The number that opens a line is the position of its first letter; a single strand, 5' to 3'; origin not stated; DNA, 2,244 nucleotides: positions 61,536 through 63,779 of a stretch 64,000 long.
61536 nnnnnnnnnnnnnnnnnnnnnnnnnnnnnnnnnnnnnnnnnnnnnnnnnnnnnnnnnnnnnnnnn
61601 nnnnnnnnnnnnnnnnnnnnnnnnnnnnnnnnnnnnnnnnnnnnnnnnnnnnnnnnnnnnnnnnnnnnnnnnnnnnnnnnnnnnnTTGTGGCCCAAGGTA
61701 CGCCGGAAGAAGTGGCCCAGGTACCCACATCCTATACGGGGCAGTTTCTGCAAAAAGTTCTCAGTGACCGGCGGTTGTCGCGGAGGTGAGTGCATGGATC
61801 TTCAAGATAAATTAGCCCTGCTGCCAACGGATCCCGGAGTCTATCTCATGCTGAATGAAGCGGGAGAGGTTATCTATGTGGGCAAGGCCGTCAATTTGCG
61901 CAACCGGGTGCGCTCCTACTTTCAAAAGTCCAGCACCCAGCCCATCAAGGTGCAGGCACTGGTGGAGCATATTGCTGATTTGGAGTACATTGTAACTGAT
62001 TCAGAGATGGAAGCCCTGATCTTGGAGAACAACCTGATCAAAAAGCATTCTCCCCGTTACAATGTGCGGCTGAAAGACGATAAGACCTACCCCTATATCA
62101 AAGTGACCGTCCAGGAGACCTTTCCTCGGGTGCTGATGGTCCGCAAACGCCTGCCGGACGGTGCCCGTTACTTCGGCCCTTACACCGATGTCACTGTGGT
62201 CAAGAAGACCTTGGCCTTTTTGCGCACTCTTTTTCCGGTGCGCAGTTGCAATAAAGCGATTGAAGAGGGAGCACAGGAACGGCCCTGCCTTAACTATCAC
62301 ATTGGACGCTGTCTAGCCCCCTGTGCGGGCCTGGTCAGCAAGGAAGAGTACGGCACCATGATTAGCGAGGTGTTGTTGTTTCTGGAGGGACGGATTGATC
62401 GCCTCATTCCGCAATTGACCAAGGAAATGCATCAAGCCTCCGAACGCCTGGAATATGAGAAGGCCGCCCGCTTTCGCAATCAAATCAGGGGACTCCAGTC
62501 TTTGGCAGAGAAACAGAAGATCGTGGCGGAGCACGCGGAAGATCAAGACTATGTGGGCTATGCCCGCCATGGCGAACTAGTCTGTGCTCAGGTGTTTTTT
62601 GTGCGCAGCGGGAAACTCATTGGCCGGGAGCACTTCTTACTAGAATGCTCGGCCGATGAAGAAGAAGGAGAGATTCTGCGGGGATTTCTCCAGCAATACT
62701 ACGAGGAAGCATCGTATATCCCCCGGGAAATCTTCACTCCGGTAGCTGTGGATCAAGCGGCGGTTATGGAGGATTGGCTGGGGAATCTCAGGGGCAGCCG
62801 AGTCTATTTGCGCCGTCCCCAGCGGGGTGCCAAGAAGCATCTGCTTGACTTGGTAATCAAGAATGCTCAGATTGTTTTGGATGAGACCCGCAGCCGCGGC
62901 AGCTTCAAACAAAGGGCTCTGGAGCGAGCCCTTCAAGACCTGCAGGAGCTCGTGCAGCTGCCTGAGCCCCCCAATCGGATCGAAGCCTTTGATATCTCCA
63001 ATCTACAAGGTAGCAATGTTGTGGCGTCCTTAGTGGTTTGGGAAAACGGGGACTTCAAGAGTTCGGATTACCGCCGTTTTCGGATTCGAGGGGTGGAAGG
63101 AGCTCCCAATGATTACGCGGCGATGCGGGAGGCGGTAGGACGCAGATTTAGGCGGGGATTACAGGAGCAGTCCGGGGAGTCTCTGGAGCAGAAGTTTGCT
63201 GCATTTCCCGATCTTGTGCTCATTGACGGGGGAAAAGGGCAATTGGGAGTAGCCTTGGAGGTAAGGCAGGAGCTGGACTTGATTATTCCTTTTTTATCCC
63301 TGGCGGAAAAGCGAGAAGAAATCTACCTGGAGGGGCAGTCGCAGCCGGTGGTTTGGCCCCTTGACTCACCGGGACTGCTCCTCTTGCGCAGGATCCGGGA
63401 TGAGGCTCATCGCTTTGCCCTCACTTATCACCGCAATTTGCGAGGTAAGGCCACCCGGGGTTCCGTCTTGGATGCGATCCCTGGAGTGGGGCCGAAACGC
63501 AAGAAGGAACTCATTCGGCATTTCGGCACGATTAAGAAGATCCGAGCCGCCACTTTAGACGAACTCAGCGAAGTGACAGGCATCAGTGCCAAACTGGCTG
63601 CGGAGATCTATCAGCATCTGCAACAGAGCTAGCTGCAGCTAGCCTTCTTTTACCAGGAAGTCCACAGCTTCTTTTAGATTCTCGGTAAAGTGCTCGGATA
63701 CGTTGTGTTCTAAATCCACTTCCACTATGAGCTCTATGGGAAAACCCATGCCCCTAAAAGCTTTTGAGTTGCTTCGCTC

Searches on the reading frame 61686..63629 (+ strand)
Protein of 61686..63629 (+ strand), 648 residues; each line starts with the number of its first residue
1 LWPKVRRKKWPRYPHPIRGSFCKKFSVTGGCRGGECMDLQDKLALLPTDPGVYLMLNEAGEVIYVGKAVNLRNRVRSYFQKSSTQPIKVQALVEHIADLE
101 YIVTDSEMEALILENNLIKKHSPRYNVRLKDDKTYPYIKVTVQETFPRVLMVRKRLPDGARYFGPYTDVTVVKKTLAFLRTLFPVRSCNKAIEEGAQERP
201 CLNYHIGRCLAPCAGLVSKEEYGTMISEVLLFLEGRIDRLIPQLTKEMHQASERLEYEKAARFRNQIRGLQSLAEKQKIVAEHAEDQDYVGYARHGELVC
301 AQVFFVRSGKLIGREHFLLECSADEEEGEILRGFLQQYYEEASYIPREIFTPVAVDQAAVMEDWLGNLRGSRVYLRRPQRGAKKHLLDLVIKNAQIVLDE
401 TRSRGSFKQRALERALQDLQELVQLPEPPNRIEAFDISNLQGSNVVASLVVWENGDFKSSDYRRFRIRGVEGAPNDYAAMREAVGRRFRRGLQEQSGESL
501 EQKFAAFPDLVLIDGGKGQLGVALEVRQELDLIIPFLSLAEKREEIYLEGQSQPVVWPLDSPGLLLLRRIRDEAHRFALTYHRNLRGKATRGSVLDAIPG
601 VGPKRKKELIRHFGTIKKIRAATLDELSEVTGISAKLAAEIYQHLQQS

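Call 45: search_protein_families(library=pfam, proteins=[window:61686-63629:+], max_evalue=0.001)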
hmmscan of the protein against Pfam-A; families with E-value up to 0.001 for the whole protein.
window:61686-63629:+ (648 aa): 7 families
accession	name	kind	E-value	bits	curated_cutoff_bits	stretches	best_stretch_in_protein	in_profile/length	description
PF08459.17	UvrC_RNaseH_dom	-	1.4e-49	168.5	22.3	1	420-578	1-158/159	UvrC RNAse H endonuclease domain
PF22920.2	UvrC_RNaseH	-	1.9e-36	124.9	24.3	1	286-400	1-115/116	UvrC Ribonuclease H-like domain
PF02151.25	UVR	-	4e-12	45.9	21.5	1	238-272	1-35/36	UvrB/uvrC motif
PF14520.12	HHH_5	-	6.1e-12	46.3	27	1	595-646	4-56/57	Helix-hairpin-helix domain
PF01541.30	GIY-YIG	-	3.3e-11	43.8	22.6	1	51-126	3-78/78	GIY-YIG catalytic domain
PF12826.13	HHH_2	-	3e-09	37.3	27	1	598-647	8-57/64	Helix-hairpin-helix motif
PF00633.29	HHH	-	3.2e-06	27.2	24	0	616-643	2-29/30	Helix-hairpin-helix motif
